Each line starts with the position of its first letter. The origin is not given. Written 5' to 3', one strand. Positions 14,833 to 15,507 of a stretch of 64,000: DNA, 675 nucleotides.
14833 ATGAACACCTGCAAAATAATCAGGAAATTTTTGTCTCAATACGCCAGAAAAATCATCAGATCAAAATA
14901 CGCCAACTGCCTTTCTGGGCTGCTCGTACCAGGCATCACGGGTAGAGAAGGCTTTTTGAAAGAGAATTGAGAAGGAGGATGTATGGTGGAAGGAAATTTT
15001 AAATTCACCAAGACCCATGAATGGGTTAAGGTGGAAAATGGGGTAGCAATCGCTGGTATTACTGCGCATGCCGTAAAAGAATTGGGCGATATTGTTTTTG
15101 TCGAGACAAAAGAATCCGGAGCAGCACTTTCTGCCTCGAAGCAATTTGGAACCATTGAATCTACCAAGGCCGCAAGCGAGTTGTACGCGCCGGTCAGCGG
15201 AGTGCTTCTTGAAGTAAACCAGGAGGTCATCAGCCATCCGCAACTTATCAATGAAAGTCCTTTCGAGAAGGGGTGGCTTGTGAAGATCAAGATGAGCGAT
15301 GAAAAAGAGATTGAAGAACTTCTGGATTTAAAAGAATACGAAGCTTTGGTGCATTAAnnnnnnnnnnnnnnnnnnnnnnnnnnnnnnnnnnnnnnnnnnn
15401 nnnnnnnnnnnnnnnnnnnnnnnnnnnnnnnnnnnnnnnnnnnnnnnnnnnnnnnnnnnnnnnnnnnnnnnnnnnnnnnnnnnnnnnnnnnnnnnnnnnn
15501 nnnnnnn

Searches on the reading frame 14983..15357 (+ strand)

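Call 3: search_protein_families(library=pfam, proteins=[window:14983-15357:+])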
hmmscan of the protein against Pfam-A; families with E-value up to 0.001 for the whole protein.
window:14983-15357:+ (124 aa): 1 family
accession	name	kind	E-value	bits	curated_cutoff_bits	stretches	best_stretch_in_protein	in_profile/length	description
PF01597.25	GCV_H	-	2.3e-42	144.2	22.2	1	7-123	2-119/122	Glycine cleavage H-protein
